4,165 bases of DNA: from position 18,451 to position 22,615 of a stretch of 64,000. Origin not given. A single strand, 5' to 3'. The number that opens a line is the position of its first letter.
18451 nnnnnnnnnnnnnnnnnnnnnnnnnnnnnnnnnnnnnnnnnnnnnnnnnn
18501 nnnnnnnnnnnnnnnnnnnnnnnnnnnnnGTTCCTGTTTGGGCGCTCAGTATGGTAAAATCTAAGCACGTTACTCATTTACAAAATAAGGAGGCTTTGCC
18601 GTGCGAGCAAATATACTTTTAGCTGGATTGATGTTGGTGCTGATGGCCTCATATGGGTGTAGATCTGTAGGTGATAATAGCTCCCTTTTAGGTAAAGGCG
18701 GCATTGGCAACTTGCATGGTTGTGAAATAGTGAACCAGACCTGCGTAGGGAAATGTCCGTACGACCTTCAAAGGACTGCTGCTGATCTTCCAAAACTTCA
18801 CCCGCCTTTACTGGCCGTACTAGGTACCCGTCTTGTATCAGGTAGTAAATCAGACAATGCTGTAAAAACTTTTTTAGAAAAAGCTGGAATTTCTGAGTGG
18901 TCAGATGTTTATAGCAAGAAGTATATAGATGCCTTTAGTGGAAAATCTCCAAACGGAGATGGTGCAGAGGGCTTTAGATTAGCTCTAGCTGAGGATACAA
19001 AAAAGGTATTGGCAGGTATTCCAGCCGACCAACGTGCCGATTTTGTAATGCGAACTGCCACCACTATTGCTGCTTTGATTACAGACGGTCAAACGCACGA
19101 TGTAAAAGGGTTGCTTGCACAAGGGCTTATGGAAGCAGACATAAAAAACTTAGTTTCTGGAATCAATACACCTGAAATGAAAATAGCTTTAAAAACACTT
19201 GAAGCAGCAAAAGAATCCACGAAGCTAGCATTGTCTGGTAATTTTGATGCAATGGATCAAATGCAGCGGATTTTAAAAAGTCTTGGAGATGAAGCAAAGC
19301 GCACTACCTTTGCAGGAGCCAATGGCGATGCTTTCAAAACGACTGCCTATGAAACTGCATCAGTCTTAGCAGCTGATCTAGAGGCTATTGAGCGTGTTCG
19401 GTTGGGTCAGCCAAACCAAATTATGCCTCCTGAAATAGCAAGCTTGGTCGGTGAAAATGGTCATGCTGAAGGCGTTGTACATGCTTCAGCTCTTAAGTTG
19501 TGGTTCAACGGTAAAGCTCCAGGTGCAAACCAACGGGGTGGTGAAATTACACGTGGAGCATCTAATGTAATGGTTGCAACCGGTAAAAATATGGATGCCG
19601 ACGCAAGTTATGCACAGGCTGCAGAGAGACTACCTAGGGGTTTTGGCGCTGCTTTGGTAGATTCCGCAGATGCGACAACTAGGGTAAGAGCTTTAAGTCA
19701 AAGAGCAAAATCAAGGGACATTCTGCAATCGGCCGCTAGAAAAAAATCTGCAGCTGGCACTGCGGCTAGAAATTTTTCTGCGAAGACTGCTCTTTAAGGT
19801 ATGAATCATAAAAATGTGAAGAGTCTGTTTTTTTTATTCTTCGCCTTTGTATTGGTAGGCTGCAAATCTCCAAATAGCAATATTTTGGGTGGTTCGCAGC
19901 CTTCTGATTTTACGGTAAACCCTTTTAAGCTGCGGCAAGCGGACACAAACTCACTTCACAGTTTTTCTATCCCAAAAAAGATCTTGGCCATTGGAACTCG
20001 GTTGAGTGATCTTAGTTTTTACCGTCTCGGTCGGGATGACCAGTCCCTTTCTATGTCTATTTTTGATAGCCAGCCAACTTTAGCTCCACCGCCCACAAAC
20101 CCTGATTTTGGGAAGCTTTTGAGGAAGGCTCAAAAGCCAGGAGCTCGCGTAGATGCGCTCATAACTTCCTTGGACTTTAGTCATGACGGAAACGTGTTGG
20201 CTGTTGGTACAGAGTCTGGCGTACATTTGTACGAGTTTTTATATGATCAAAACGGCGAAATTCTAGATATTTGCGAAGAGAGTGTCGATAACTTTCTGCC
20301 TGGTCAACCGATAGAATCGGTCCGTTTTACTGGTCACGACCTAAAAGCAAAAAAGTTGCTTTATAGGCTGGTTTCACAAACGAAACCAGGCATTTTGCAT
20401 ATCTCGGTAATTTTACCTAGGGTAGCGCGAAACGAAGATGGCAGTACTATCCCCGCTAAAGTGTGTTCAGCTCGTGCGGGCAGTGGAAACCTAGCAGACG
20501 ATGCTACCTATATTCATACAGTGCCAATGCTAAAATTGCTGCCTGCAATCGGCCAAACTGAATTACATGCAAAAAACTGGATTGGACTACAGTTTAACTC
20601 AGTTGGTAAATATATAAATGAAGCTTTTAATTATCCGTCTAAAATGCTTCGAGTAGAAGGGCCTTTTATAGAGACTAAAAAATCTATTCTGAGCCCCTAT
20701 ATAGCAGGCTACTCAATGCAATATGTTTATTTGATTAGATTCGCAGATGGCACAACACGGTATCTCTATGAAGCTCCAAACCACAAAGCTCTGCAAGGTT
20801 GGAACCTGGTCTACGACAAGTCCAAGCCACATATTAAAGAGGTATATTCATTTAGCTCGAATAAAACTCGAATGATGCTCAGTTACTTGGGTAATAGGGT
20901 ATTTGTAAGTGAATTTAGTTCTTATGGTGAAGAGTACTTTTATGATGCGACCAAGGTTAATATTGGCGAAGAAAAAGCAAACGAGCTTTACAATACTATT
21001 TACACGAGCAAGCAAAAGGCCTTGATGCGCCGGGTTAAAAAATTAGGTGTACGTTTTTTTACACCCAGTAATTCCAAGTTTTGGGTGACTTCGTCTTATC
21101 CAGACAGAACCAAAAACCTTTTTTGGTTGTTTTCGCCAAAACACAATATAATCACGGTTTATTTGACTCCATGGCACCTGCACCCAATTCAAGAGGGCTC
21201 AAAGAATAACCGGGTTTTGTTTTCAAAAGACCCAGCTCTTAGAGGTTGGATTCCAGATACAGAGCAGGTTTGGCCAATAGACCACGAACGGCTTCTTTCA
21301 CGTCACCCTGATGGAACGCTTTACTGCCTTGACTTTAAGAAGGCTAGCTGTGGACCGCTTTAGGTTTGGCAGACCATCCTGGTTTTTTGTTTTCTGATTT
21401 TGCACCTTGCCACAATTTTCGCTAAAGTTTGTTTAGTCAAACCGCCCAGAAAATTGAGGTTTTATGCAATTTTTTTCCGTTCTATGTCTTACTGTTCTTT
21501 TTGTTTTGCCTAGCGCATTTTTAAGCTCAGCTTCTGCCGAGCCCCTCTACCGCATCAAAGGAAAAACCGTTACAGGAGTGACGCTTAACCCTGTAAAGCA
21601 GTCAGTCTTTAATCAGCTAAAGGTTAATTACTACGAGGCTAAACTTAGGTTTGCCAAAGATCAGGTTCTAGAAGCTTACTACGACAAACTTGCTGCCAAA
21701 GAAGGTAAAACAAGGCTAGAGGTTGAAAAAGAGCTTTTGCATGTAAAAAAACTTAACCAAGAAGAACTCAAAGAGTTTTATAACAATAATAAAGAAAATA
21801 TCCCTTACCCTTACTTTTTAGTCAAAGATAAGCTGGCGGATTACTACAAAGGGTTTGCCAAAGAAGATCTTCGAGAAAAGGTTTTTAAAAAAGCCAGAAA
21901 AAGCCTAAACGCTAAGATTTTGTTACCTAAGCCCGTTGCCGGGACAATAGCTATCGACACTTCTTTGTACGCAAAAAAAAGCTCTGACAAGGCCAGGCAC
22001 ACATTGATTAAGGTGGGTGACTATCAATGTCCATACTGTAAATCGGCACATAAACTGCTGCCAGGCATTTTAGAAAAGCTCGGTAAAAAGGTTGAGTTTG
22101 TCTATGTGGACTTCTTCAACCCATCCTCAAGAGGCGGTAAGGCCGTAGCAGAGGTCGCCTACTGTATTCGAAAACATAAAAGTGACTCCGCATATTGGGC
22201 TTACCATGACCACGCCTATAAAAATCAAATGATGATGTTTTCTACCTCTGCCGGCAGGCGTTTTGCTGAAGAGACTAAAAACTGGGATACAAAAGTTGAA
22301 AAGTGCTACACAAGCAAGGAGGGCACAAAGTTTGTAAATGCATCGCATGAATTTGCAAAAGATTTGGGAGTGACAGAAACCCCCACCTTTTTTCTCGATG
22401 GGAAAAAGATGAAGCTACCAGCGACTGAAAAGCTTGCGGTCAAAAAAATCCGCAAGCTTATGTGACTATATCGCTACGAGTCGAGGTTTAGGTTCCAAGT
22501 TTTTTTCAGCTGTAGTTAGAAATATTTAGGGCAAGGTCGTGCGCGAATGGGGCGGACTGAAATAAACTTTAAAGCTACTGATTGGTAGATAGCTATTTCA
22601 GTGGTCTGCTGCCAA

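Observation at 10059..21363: Five-gene, translationally coupled operon of family-less Cys-rich lipoproteins: candidate undescribed envelope system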

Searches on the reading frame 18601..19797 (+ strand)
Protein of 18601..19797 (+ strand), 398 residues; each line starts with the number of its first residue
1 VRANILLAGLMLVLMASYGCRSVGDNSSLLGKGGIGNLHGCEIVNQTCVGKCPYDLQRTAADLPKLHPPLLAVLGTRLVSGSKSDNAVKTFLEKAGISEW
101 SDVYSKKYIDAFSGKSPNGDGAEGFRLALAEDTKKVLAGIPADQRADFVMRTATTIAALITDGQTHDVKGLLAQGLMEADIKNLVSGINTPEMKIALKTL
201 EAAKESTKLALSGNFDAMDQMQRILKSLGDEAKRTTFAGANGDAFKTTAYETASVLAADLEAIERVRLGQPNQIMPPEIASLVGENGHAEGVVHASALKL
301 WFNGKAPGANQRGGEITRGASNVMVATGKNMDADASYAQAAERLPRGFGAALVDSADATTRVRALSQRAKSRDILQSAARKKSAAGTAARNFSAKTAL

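Call 4: search_protein_families(library=pfam, proteins=[window:18601-19797:+], max_evalue=1)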
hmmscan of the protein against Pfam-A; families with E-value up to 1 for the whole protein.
window:18601-19797:+ (398 aa): 0 families

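Call 5: search_protein_families(library=ncbifam, proteins=[window:18601-19797:+], max_evalue=1)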
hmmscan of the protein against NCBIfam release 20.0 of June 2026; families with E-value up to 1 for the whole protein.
window:18601-19797:+ (398 aa): 1 family
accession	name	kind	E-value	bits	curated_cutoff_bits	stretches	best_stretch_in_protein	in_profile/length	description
TIGR03408.1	urea_trans_UrtC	equivalog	0.11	12.1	296.2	1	174-258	146-228/313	urea ABC transporter permease subunit UrtC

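Call 57: search_protein_families(library=padloc, proteins=[window:18601-19797:+], max_evalue=0.1)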
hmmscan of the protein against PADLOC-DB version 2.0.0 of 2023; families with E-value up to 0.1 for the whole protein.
window:18601-19797:+ (398 aa): 0 families

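Call 58: search_protein_families(library=phrogs, proteins=[window:18601-19797:+], max_evalue=0.1)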
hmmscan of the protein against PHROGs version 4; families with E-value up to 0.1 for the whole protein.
window:18601-19797:+ (398 aa): 1 family
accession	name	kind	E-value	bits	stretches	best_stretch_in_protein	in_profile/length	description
phrog_17394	-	unknown function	0.066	14.5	0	190-228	4-42/56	-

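Call 70: search_solved_structures(query=A6, max_evalue=5)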
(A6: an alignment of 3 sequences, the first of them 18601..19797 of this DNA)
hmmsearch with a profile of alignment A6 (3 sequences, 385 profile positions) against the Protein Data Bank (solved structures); distinct sequences matched with E-value up to 5: 4.
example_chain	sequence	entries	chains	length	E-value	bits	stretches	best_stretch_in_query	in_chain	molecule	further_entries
2mzh_A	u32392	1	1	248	0.91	11.9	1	65-101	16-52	Matrilysin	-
2mze_A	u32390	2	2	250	0.91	11.9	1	64-101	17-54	Matrilysin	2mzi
5ue2_A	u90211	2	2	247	0.92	11.9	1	65-101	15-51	Matrilysin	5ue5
3hug_A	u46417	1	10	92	1.1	11.6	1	225-306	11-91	RNA polymerase sigma factor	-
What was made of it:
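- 18601..19797 (+): Gene D: 398-aa lipoprotein-type precursor (MASYGC|RSV), Ala-rich with a basic C-terminal tail. AAGGAGG lies upstream of the GTG start. No family hit (calls 4, 5, 70).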

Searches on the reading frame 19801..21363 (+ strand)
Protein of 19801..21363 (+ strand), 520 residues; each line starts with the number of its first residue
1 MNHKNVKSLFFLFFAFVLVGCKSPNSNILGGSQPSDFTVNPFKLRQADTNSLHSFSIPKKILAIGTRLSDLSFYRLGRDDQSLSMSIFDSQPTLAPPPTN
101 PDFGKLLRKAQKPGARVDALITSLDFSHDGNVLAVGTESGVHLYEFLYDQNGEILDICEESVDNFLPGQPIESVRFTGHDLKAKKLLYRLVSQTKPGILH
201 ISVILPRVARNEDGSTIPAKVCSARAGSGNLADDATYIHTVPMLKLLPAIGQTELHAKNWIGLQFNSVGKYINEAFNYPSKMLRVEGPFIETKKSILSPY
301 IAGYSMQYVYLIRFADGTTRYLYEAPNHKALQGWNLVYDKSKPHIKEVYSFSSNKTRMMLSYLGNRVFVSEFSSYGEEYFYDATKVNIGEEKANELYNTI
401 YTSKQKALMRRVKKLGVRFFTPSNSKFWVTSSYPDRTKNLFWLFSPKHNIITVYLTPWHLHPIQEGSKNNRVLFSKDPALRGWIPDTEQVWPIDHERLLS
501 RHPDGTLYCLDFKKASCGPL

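Call 4: search_protein_families(library=pfam, proteins=[window:19801-21363:+], max_evalue=1)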
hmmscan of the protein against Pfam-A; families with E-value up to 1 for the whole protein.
window:19801-21363:+ (520 aa): 6 families
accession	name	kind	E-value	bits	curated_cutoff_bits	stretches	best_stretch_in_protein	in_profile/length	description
PF12894.13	ANAPC4_WD40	-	0.021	15.5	22.9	1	116-142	36-63/91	Anaphase-promoting complex subunit 4 WD40 domain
PF00400.38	WD40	-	0.044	14.8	27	1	121-140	14-34/39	WD domain, G-beta repeat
PF25174.1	Beta-prop_THOC3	-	0.079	12.4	305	1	116-139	211-234/272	THOC3 beta-propeller domain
PF24807.1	WD40_CDC20-Fz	-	0.14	11.8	200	1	116-146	7-36/292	CDC20/Fizzy WD40 domain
PF11012.13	DUF2850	-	0.2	12.5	22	0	123-154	34-65/79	Protein of unknown function (DUF2850)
PF23414.1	Beta-prop_EML_2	-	0.22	11.3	90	0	118-140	39-61/266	Echinoderm microtubule-associated protein second beta-propeller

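Call 5: search_protein_families(library=ncbifam, proteins=[window:19801-21363:+], max_evalue=1)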
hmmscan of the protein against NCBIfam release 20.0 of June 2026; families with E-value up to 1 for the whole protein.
window:19801-21363:+ (520 aa): 0 families

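Call 22: search_solved_structures(query=window:19801-21363:+, max_evalue=1)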
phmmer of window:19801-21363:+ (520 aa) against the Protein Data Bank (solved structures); distinct sequences matched with E-value up to 1: 6.
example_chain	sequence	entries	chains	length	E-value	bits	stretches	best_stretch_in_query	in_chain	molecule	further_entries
5w5g_A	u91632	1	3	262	0.54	12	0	213-249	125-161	Ubiquitin-associated and SH3 domain-containing protein B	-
5vr6_A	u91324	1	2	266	0.56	11.9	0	213-249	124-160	Ubiquitin-associated and SH3 domain-containing protein B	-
8u5m_A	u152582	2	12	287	0.71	11.6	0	213-249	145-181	Ubiquitin-associated and SH3 domain-containing protein B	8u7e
2h0q_A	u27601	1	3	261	0.75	11.5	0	213-247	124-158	Suppressor of T-cell receptor signaling 1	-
3mbk_A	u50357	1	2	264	0.78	11.5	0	213-247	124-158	Ubiquitin-associated and SH3 domain-containing protein B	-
2ikq_A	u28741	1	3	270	0.82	11.4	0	214-247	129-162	Suppressor of T-cell receptor signaling 1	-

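Call 57: search_protein_families(library=padloc, proteins=[window:19801-21363:+], max_evalue=0.1)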
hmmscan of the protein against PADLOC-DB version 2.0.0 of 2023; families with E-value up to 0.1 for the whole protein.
window:19801-21363:+ (520 aa): 0 families

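Call 58: search_protein_families(library=phrogs, proteins=[window:19801-21363:+], max_evalue=0.1)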
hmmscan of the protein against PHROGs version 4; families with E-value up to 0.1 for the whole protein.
window:19801-21363:+ (520 aa): 0 families

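Call 69: search_solved_structures(query=A7, max_evalue=5)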
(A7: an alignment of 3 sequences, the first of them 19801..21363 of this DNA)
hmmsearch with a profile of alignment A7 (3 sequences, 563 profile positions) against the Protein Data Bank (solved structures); distinct sequences matched with E-value up to 5: 2.
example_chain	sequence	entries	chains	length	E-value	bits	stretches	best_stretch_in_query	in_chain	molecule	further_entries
2kvz_A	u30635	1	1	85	0.82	11.3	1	294-337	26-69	IspE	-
3jd5_m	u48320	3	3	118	1.8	10.2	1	226-291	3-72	Coiled-coil-helix-coiled-coil-helix domain containing 1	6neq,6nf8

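Call 86: predict_structure(protein=window:19801-21363:+)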
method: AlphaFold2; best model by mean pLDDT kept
length: 520 residues; sequences in the alignment: 1
mean_pLDDT: 33.7   pTM: 0.22
mean pLDDT of the five models: 33.7, 33.3, 29.8, 27.5, 27.2
residues with pLDDT >= 90: 0; 70-90: 0; 50-70: 14; < 50: 506
segments of 3 or more residues with pLDDT < 50: 16-508, 510-520
pLDDT, mean of each block of 10 residues (from residue 1): 52 49 31 26 23 23 26 32 30 31 42 35 34 41 43 42 33 30 34 27 27 30 24 24 27 25 30 33 33 29 34 38 37 35 32 31 34 30 33 37 42 39 37 35 38 35 32 31 30 40 42 44
secondary structure, 60 per line:
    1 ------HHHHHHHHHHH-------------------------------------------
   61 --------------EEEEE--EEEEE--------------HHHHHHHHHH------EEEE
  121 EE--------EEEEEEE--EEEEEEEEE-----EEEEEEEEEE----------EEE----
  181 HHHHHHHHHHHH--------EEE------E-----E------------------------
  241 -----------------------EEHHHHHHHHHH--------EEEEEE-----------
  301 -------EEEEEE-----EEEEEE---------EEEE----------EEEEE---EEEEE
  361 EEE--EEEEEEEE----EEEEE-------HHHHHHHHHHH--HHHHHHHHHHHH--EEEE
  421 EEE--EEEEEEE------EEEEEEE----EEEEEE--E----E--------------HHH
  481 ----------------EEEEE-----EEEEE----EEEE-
elements in order: H7-17 E75-79 E82-86 H101-110 E117-122 E131-137 E140-148 E154-163 E174-176 H181-192 E201-203 H266-275 E284-289 E308-313 E319-324 E334-337 E348-352 E356-363 E366-373 E378-382 H390-400 H403-414 E417-423 E426-432 E439-445 E450-455 E497-501 E507-511 E516-519
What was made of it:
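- On WD40/PD40 beta-propeller proteins (for E and A): The AlphaFold model is beta-rich but has pLDDT 33.7 (call 86).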

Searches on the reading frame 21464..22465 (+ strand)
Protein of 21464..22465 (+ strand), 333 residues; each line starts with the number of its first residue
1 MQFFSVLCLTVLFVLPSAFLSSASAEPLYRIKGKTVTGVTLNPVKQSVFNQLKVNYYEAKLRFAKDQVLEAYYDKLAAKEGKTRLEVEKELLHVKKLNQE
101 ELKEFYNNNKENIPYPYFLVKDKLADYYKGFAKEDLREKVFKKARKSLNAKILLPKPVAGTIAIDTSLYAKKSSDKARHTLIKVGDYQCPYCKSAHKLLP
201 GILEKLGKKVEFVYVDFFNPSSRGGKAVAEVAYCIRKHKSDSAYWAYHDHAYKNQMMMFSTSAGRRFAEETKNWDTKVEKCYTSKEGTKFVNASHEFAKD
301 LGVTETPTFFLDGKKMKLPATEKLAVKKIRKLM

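Call 4: search_protein_families(library=pfam, proteins=[window:21464-22465:+], max_evalue=1)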
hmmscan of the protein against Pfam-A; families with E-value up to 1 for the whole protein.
window:21464-22465:+ (333 aa): 8 families
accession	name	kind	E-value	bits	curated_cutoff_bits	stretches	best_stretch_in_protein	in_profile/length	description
PF13462.12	Thioredoxin_4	-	2.3e-19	70.6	23.2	1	175-323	11-157/165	Thioredoxin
PF01323.26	DSBA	-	3.7e-08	33.8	25.6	2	232-316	92-176/191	DSBA-like thioredoxin domain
PF13098.12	Thioredoxin_2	-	5.1e-06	27.2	27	1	176-315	4-85/104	Thioredoxin-like domain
PF13192.12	Thioredoxin_3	-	0.00026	21.4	24.8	1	182-219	3-40/76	Thioredoxin domain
PF13905.12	Thioredoxin_8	-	0.00063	20.5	27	1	180-217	4-43/94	Thioredoxin-like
PF00462.30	Glutaredoxin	-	0.061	14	22.9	1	188-216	8-32/60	Glutaredoxin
PF20020.4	DUF6431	-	0.086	13.1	26.6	1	176-203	22-49/82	Domain of unknown function (DUF6431)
PF00085.26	Thioredoxin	-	0.11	12.9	23.5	0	172-218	13-59/103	Thioredoxin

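Call 5: search_protein_families(library=ncbifam, proteins=[window:21464-22465:+], max_evalue=1)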
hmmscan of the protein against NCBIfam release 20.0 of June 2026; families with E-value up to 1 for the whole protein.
window:21464-22465:+ (333 aa): 3 families
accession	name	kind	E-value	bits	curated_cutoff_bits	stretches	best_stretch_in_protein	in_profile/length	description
NF041057.1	Rcas_1661_fam_Se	equivalog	1.3e-08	34.7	190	1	177-315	89-230/247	Rcas_1661 family thioredoxin-like (seleno)lipoprotein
NF008401.0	PRK11200.1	equivalog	0.0092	16.1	84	1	185-217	7-38/87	GrxA family glutaredoxin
TIGR00385.1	dsbE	subfamily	0.06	12.9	123.15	1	166-223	52-106/173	DsbE family thiol:disulfide interchange protein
